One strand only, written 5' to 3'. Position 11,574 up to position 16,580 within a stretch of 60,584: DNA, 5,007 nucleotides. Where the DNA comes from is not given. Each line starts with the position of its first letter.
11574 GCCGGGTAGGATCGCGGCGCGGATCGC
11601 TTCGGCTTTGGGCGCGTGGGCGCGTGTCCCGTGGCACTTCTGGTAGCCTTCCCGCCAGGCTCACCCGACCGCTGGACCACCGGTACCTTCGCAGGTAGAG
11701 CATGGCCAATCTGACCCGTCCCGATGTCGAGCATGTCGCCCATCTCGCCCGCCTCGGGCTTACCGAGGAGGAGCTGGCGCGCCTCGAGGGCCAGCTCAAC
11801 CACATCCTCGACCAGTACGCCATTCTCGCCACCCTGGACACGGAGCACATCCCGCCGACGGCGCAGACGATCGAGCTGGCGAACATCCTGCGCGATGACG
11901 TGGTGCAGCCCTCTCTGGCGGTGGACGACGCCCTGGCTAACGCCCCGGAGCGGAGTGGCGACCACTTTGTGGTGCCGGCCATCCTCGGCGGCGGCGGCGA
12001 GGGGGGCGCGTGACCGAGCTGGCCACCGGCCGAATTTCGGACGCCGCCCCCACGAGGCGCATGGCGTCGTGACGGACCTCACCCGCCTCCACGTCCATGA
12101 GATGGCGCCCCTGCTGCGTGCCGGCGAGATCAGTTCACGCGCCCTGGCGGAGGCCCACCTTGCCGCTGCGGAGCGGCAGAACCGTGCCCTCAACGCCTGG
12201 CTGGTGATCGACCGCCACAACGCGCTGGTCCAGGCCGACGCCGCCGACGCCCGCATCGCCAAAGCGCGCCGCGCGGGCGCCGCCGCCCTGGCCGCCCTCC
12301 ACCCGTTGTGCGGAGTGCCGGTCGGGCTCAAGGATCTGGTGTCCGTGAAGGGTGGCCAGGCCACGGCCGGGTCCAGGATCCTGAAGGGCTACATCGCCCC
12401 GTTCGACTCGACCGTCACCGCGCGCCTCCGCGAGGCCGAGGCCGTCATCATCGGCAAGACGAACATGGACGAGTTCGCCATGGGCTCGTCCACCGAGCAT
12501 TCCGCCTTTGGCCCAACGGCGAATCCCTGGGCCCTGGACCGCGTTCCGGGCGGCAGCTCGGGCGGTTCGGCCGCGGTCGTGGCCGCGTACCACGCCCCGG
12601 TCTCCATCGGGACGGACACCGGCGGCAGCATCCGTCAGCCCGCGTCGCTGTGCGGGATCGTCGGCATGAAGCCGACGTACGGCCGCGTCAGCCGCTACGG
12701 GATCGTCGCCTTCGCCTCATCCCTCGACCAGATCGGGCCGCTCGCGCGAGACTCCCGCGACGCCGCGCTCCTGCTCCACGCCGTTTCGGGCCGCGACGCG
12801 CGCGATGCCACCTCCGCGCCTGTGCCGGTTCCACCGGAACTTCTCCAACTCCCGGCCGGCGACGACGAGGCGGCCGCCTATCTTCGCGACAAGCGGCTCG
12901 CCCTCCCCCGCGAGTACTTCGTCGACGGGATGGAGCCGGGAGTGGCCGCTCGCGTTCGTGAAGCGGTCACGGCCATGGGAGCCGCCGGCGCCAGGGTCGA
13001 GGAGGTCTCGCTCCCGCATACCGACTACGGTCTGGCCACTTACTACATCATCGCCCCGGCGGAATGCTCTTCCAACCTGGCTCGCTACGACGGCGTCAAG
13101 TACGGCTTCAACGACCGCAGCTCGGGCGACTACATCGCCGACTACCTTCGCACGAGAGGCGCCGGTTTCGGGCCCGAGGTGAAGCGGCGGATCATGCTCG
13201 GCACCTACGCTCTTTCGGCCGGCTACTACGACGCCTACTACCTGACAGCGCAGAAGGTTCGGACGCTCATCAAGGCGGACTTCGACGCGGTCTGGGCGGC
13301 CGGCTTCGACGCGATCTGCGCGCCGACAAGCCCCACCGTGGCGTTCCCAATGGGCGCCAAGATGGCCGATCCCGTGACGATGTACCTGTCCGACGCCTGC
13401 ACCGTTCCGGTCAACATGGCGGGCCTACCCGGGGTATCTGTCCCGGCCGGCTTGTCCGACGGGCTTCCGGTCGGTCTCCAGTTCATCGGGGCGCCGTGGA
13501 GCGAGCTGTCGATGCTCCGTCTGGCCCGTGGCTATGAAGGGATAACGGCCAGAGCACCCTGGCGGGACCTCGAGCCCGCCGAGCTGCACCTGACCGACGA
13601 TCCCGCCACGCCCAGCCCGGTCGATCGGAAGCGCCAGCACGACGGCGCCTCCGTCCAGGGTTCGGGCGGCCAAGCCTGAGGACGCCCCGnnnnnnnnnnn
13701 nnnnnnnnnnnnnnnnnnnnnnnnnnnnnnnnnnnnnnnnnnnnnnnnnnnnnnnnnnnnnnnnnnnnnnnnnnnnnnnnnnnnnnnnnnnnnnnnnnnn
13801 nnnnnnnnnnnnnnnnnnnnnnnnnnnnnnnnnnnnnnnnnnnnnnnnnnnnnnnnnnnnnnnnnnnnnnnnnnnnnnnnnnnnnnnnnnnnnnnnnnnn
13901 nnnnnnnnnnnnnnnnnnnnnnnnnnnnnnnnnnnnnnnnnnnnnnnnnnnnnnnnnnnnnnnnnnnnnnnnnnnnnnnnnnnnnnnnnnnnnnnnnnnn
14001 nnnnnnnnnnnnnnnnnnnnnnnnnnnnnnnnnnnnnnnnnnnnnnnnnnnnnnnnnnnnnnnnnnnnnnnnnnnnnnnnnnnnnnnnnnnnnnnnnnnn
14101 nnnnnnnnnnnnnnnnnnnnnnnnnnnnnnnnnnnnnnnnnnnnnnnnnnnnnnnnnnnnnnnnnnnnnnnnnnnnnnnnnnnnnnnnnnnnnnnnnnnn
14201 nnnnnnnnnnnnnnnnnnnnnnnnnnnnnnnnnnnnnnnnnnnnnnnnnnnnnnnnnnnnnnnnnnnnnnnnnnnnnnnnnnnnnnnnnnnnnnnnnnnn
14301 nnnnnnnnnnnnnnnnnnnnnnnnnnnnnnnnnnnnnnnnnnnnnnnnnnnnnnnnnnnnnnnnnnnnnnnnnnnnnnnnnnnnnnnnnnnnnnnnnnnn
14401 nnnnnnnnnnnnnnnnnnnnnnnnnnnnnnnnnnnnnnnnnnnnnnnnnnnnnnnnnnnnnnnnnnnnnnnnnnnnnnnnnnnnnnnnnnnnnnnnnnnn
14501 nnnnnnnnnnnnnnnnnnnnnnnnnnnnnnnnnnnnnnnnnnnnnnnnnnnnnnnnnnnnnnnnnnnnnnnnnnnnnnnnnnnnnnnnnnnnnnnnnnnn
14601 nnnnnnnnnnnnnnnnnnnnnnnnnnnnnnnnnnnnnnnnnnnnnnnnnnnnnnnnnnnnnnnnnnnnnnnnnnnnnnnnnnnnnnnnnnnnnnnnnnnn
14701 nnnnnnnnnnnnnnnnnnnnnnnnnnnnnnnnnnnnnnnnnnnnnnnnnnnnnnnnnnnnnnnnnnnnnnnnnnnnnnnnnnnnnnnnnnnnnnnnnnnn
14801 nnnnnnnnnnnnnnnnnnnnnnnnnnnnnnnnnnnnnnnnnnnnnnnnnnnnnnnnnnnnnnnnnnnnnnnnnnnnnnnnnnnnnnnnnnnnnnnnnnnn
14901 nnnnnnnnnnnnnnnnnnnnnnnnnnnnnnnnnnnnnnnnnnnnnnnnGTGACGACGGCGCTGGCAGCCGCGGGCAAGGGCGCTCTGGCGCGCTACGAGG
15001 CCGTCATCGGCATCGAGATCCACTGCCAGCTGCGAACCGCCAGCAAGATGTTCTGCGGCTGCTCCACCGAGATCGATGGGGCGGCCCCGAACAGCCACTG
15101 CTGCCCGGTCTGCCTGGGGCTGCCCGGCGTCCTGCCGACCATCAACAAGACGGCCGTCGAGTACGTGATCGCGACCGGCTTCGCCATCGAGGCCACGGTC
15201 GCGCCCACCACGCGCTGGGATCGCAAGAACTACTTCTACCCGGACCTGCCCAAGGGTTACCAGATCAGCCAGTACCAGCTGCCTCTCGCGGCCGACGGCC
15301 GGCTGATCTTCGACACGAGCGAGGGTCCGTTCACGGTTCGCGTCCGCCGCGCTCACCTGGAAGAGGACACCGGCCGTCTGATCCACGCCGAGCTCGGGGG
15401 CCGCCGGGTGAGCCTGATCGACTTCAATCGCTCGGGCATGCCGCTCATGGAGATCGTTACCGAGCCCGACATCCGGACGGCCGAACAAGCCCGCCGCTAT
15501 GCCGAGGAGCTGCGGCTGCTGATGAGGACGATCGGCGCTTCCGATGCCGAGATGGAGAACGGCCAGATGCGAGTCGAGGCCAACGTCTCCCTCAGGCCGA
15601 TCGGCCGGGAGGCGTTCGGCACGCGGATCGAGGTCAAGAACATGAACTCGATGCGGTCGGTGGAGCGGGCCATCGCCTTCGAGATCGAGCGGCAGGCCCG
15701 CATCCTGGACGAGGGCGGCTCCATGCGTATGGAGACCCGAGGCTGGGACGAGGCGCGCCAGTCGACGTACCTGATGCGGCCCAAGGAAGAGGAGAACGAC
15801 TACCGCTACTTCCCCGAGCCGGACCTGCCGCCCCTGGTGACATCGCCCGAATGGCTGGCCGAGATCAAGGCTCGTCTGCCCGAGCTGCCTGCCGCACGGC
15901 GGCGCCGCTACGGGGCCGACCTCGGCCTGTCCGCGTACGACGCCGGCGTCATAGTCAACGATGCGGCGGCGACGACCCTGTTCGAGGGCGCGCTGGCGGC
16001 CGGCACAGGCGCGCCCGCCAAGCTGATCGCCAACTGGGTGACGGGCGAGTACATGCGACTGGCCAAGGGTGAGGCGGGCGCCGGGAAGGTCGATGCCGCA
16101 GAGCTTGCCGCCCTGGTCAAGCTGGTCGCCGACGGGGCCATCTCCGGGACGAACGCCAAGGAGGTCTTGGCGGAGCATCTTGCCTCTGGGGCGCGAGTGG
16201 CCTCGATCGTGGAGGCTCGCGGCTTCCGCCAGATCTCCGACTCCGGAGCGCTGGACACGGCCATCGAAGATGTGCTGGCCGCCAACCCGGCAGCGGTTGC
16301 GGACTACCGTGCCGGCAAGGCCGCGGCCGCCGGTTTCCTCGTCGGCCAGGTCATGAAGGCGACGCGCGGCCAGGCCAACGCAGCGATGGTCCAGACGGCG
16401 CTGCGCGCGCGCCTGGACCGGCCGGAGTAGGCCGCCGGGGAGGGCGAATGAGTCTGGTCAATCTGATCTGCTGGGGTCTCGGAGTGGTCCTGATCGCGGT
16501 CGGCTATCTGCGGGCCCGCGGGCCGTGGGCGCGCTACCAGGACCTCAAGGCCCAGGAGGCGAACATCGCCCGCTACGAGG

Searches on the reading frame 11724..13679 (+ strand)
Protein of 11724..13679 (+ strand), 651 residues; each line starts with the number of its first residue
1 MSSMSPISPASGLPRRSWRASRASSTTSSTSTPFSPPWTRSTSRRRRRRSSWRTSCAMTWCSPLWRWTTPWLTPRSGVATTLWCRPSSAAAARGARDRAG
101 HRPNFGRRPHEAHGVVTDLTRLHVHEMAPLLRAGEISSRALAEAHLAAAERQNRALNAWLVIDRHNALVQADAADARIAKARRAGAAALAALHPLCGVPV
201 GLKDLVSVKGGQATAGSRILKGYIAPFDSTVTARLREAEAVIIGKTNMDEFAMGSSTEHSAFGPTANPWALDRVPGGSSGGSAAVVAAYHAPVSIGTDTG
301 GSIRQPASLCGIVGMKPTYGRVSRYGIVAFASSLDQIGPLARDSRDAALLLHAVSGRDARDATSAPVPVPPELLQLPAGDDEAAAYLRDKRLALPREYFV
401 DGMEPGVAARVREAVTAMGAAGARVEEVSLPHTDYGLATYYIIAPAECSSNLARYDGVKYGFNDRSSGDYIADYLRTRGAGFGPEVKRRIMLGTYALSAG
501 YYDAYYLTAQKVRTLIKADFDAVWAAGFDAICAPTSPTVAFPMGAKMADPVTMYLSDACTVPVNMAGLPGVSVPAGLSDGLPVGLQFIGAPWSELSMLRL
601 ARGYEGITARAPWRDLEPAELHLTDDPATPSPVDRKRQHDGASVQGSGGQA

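Call 48: search_protein_families(library=pfam, proteins=[window:11724-13679:+], max_evalue=0.00001)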
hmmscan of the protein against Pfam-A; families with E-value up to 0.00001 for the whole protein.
window:11724-13679:+ (651 aa): 1 family
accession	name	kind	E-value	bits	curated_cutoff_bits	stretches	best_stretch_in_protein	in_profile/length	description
PF01425.27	Amidase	-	3.9e-147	491.4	27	1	141-596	2-443/445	Amidase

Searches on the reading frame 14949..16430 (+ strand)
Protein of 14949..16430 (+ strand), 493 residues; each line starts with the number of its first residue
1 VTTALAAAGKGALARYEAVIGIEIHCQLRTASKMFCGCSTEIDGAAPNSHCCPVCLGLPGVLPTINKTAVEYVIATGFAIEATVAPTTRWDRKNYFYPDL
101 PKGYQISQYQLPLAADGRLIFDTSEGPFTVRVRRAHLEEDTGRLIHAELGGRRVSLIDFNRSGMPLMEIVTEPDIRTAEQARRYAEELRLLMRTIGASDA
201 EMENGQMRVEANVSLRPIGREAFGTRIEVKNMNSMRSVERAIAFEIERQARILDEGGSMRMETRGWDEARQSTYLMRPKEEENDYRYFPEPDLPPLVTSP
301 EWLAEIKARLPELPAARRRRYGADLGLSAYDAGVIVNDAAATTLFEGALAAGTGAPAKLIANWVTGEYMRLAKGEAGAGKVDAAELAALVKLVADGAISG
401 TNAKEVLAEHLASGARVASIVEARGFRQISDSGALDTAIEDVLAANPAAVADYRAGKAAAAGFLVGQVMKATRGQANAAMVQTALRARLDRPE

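Call 48: search_protein_families(library=pfam, proteins=[window:14949-16430:+], max_evalue=0.00001)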
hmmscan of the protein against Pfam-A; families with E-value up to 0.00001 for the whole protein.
window:14949-16430:+ (493 aa): 2 families
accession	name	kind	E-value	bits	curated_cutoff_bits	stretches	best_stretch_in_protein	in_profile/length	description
PF02934.20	GatB_N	-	1e-112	376.3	23.4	1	19-303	2-276/277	GatB/GatE catalytic domain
PF02637.23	GatB_Yqey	-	6e-41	140.2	27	1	345-489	3-148/148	GatB domain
